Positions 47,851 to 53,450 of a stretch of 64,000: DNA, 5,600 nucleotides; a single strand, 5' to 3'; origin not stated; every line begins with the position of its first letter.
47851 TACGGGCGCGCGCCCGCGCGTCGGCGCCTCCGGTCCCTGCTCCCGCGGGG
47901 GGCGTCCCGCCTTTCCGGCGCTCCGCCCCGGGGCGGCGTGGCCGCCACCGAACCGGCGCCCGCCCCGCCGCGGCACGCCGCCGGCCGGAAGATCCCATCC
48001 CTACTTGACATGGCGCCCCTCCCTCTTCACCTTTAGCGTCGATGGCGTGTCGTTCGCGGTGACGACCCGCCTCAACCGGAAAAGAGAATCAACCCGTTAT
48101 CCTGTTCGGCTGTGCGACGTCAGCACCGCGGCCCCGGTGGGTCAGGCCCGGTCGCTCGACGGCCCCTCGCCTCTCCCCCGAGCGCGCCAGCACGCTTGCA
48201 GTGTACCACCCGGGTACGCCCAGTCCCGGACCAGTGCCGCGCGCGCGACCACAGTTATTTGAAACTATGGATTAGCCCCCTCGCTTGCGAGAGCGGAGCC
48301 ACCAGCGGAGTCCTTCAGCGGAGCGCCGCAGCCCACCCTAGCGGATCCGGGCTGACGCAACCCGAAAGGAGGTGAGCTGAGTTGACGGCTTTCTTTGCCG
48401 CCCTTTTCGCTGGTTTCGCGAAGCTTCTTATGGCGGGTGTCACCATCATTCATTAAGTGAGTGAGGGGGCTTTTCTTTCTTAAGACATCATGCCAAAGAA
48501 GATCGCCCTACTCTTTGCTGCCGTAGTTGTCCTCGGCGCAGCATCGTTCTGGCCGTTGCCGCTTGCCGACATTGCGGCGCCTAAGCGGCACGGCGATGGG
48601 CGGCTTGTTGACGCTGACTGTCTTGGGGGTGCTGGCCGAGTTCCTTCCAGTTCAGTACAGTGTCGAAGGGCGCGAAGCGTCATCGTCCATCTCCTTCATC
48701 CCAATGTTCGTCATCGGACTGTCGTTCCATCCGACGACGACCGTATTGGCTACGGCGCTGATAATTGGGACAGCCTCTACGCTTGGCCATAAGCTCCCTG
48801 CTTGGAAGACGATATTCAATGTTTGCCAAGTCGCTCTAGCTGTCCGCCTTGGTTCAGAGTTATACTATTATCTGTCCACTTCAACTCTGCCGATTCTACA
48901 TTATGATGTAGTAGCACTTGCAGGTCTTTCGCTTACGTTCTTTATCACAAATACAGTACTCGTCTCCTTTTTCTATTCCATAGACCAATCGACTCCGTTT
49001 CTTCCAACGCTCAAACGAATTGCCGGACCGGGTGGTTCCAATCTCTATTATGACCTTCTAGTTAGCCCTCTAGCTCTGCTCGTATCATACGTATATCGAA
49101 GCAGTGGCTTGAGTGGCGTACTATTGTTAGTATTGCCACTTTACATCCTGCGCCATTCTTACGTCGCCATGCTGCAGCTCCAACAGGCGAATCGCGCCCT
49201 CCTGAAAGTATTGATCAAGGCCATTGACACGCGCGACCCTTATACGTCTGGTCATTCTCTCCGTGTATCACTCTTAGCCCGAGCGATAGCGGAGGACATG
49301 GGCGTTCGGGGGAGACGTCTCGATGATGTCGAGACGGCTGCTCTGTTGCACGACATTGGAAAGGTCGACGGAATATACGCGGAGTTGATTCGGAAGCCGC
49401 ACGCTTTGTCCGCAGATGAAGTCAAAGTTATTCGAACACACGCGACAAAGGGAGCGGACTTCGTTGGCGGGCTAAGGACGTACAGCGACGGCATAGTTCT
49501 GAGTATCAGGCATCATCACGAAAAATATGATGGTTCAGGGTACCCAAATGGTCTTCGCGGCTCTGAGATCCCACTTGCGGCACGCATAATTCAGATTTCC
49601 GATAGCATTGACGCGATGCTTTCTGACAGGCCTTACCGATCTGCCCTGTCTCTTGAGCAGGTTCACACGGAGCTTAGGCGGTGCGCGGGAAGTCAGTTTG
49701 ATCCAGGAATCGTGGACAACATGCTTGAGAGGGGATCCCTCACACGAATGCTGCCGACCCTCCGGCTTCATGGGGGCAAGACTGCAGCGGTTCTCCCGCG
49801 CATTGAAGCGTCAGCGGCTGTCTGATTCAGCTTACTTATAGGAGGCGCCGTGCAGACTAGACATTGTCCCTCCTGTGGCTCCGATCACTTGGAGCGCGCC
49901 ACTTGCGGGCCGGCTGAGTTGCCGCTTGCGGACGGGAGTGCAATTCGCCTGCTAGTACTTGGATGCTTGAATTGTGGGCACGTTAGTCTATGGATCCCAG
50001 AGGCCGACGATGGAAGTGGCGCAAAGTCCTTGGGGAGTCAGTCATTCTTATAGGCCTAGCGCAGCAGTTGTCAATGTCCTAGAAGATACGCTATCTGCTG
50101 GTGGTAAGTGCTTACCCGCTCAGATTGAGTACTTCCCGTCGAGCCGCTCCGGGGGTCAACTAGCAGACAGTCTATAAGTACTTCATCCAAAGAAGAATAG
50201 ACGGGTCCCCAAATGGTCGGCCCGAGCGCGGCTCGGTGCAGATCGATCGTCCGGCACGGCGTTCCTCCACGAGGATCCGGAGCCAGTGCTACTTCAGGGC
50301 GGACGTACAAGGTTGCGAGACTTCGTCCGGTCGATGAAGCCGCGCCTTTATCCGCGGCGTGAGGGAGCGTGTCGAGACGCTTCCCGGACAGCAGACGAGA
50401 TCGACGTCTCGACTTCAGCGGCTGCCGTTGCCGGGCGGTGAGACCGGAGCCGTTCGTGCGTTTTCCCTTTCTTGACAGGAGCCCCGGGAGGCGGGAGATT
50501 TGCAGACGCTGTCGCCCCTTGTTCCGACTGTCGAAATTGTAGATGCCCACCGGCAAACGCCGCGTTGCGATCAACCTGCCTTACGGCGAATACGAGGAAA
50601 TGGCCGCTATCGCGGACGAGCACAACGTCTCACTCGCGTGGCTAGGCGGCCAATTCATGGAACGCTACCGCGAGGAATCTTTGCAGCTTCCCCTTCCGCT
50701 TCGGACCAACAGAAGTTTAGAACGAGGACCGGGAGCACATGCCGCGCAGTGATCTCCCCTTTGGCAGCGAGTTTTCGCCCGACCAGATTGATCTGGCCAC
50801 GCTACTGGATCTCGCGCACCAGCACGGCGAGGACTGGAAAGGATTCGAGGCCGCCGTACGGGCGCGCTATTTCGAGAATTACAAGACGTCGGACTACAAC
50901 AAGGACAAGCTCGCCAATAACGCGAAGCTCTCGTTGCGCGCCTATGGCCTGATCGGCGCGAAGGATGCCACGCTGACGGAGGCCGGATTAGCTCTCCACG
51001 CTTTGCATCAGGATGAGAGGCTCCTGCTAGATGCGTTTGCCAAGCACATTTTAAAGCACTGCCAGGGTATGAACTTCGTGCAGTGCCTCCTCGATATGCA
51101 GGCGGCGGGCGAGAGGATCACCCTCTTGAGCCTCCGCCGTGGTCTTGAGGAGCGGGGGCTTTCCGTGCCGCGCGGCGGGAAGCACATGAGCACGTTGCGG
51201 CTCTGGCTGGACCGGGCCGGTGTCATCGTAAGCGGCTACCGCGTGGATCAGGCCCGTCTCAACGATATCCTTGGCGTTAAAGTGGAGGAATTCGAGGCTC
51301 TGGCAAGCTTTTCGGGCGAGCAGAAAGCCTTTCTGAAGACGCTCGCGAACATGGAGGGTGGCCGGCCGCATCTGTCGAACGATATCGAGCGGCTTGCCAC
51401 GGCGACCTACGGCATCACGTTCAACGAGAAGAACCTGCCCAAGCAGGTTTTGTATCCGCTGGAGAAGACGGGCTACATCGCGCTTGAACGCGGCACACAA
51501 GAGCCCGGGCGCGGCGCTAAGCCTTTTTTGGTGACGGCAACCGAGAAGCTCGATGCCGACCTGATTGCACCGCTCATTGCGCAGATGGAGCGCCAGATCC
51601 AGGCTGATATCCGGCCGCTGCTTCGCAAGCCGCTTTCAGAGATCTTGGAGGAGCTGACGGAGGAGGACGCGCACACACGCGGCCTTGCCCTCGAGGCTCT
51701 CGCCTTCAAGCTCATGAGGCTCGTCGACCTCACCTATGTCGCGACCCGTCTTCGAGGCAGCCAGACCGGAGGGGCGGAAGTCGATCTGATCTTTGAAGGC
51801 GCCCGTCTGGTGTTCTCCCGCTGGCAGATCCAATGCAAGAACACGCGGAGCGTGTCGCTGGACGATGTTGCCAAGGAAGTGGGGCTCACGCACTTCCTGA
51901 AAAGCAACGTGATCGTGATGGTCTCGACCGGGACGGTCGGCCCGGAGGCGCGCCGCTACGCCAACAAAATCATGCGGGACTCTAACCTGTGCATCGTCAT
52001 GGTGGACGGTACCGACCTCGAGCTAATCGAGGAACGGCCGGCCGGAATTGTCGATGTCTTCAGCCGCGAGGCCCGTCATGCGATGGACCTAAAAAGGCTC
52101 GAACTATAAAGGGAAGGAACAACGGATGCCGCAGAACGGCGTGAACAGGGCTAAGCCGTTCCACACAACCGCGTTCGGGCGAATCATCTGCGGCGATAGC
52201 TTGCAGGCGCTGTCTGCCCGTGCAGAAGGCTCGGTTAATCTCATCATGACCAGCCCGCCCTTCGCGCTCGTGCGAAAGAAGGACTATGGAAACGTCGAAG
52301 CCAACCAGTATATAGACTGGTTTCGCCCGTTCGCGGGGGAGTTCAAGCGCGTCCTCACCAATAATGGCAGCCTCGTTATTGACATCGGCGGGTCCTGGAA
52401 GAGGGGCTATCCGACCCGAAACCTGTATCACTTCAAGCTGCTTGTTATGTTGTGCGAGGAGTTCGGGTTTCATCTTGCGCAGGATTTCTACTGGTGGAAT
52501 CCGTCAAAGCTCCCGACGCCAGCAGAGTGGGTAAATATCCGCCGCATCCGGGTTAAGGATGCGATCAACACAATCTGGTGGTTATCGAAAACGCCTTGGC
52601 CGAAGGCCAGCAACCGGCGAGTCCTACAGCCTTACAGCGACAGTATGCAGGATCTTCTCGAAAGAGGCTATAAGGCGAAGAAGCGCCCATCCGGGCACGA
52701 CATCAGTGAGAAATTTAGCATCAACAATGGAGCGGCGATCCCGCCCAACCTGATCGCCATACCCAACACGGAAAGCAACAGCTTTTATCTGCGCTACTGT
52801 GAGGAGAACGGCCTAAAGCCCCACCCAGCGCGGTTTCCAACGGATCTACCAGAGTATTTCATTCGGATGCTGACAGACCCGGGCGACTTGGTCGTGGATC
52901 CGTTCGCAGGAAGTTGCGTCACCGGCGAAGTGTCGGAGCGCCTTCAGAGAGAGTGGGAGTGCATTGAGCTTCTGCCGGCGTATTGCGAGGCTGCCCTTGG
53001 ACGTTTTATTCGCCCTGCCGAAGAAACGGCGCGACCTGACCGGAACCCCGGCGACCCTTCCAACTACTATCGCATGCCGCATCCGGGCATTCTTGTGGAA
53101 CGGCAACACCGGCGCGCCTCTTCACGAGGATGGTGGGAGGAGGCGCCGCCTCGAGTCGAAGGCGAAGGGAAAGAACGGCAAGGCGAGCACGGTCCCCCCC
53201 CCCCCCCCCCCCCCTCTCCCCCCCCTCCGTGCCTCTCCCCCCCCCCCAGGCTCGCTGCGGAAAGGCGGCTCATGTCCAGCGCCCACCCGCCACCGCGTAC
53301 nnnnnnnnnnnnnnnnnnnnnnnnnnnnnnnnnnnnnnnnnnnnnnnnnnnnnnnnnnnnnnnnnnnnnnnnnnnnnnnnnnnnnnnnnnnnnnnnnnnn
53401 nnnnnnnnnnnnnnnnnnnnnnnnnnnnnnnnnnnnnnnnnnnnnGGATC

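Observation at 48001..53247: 5.2-kb low-GC island inserted between an ABC exporter operon and the hut/clpP cluster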

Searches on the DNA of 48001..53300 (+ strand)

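Call 33: search_dna_similar(query=window:48001-53300:+, collection=plasmids, mode=distant, max_rows=15)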
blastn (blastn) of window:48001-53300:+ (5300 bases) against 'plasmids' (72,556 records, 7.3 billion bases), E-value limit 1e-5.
Records with a match: 5; places in all: 6; records where one place covers at least 80% of the query: 0.
Best place of each record, by identity: 60-80% 5.
By first word of the organism name: Roseivivax 1; Novacetimonas 1; Ensifer 1; Aeromonas 1; Haloplanus 1.
By predicted mobility (MOB-suite, as given by PLSDB): non-mobilizable 4; conjugative 1.
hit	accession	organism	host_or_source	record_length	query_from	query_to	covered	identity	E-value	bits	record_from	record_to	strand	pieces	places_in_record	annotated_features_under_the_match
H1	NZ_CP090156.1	Roseivivax marinus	Bathymodiolus marisindicus,single cell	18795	2748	4943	33%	68.7%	4e-160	637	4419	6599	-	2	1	restriction endonuclease | site-specific DNA-methyltransferase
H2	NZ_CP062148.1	Novacetimonas hansenii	Tibicos symbiotic community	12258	4361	4925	11%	67.0%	1e-32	151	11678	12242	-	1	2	none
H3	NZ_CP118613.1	Ensifer adhaerens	Pure isolate,Rhizosphere of Cyperus ...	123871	4240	4703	9%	72.7%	2e-63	254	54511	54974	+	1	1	DNA methyltransferase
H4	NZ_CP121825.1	Aeromonas veronii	Homo sapiens,plasma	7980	4465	4604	3%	71.6%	1e-8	72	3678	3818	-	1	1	site-specific DNA-methyltransferase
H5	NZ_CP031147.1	Haloplanus rubicundus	solar salt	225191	4463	4581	2%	73.3%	5e-7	66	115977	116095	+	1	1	site-specific DNA-methyltransferase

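Call 54: search_dna_similar(query=window:48001-53300:+, collection=phages, mode=distant, max_rows=10)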
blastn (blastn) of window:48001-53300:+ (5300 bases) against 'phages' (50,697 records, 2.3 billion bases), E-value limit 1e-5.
Records with a match: 1; places in all: 1; records where one place covers at least 80% of the query: 0.
Best place of each record, by identity: 60-80% 1.
By first word of the organism name: Dolichospermum 1.
By host as written in the record: Dolichospermum flos-aquae 1.
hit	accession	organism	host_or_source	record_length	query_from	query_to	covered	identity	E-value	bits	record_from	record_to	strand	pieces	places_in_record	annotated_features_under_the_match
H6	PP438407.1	Dolichospermum phage Dfl-JY14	Dolichospermum flos-aquae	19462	4276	4616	6%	68.3%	9e-23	117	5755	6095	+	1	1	hypothetical protein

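Call 59: build_rna_model(alignment_id=A3, structure=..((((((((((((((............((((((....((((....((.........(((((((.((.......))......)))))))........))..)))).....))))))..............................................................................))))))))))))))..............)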
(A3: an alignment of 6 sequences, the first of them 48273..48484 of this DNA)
Model R1 built from alignment A3 (6 sequences, 222 columns); structure: as given.
model positions 207; base pairs 34; branch points 0; effective number of sequences 1.93; information 0.59 bits per position. Calibrated on 0.2 Mb of random sequence (short: E-values are rough).
structure used (alignment columns):
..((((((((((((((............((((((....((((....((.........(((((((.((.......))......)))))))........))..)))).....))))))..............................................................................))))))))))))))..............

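Call 60: search_with_rna_model(model_id=R1, sources=[window, L087, L169, L171, L088, L172, L174, L170, L002, L021, L048, L058, L067], make_alignment=true, max_evalue=0.01, show_alignments=0)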
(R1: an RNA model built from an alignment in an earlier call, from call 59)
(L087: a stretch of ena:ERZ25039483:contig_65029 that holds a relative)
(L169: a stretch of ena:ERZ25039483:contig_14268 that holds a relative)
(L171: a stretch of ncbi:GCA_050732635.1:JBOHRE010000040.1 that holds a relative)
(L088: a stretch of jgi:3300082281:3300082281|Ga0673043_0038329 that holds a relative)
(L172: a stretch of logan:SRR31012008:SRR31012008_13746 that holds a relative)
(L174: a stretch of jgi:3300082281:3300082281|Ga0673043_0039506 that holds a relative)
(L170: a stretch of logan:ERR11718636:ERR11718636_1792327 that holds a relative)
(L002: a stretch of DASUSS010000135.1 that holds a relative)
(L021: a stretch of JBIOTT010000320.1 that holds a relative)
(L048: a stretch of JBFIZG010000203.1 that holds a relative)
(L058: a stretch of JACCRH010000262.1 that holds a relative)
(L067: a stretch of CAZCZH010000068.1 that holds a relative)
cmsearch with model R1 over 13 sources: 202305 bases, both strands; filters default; matches with E-value up to 0.01: 9.
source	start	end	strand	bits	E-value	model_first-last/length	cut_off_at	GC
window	48273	48484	+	203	3.3e-46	1-207/207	no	0.59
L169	7804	8001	+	200.1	1.5e-45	1-207/207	no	0.63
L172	322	531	+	197.6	5.9e-45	1-207/207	no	0.6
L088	28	237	+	195.8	1.6e-44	1-207/207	no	0.59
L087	7798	7998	+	188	1.1e-42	1-207/207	no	0.63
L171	490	692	+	159.1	6.6e-36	1-207/207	no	0.59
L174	1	164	+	124.4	9e-28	49-207/207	5'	0.54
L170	1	76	+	42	2e-08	133-207/207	5'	0.5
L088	16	225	-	20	0.003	1-207/207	no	0.58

Alignment A4: 9 matches aligned to the model, 382 columns, each read 5' to 3' on its own strand. Consensus structure (alignment columns), stored with it:
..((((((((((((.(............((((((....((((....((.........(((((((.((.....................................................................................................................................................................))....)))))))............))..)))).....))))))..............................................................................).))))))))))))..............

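Call 61: search_with_rna_model(model_id=R1, sources=[window, L087, L169, L171, L088, L172, L174], make_alignment=true, max_evalue=1e-20, show_alignments=0)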
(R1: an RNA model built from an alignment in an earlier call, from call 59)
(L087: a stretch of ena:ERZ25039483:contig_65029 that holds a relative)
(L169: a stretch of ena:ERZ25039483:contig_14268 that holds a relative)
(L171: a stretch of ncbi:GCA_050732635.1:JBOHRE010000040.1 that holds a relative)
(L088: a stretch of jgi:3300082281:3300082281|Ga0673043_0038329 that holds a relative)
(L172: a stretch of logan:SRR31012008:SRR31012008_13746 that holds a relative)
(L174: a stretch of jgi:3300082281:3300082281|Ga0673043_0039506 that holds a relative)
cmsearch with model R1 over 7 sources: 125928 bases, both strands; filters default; matches with E-value up to 1e-20: 7.
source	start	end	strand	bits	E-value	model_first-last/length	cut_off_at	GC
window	48273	48484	+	203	2e-46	1-207/207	no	0.59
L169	7804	8001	+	200.1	9.4e-46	1-207/207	no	0.63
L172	322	531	+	197.6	3.7e-45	1-207/207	no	0.6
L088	28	237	+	195.8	9.8e-45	1-207/207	no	0.59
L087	7798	7998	+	188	6.6e-43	1-207/207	no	0.63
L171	490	692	+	159.1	4.1e-36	1-207/207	no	0.59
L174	1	164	+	124.4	5.6e-28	49-207/207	5'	0.54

Alignment A5: 7 matches aligned to the model, 224 columns, each read 5' to 3' on its own strand. Consensus structure (alignment columns), stored with it:
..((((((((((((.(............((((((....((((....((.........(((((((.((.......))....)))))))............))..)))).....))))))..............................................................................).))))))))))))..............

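Call 81: get_annotated_region(hit=H1, flank=3000)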
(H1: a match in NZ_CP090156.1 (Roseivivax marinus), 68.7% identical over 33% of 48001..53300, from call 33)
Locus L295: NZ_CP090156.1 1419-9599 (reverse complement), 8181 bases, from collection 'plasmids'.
description: Roseivivax marinus strain TCYB24 plasmid unnamed4, complete sequence
organism: Roseivivax marinus (NCBI taxid 1379903)
taxonomy: Bacteria; Pseudomonadota; Alphaproteobacteria; Rhodobacterales; Roseobacteraceae; Roseivivax; Roseivivax marinus
host: -; source: Bathymodiolus marisindicus,single cell; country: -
typing (MOB-suite, as given by PLSDB): non-mobilizable
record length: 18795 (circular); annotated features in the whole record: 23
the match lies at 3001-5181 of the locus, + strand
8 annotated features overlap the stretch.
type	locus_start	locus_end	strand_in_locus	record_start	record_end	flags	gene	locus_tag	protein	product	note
CDS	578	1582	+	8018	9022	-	-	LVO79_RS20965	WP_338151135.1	replication initiator protein A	-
CDS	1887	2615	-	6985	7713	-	-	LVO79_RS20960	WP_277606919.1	ParA family protein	-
CDS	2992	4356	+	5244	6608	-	-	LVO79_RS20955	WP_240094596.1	restriction endonuclease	GO:0009307 - DNA restriction-modification system [Evidence IEA]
CDS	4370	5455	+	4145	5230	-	-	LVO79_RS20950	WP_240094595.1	site-specific DNA-methyltransferase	GO:0009307 - DNA restriction-modification system [Evidence IEA]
CDS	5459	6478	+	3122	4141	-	-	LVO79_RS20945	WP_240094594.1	HNH endonuclease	-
CDS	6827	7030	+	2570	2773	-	-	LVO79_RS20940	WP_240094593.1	hypothetical protein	-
CDS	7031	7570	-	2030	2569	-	-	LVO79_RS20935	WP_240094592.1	recombinase family protein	GO:0006310 - DNA recombination [Evidence IEA]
CDS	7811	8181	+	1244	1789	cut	-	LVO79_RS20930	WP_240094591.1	hypothetical protein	-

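Call 101: search_rna_families(source=L169, start=7350, end=8050, threshold=evalue, max_evalue=10)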
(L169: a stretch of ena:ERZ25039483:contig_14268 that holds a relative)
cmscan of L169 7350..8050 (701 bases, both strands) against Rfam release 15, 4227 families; matches with E-value up to 10: 2.
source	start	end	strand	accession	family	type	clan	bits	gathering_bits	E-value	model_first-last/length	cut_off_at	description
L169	7757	7794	-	RF01359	CRISPR-DR46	Gene; CRISPR;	-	18.2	50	5.8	1-38/38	no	CRISPR RNA direct repeat element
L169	7917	7951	-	RF00289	SNORND104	Gene; snRNA; snoRNA; CD-box;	CL00077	14.6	40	1.5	1-70/70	no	Small nucleolar RNA SNORD104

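Call 102: search_rna_families(source=L172, start=1, end=560, threshold=evalue, max_evalue=10)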
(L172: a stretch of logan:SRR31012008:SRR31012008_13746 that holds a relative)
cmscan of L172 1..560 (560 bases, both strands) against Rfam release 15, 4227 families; matches with E-value up to 10: 1.
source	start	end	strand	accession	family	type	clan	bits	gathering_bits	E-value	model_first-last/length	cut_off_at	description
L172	216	233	-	RF01395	isrL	Gene; sRNA;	-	8.1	35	8.2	318-335/345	no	isrL Hfq binding RNA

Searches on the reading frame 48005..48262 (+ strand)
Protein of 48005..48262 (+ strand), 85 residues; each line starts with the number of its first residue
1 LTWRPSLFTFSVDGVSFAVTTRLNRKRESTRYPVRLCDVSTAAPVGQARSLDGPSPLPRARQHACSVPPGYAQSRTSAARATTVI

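Call 3: search_protein_families(library=pfam, proteins=[window:48005-48262:+], max_evalue=0.01)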
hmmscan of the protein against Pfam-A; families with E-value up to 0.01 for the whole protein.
window:48005-48262:+ (85 aa): 0 families

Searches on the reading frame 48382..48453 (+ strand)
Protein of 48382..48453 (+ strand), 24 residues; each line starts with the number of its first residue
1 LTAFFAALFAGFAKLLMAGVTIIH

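Call 82: search_protein_families(library=pfam, proteins=[window:48382-48453:+], max_evalue=10)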
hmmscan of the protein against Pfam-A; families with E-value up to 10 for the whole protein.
seq(24 aa): 0 families
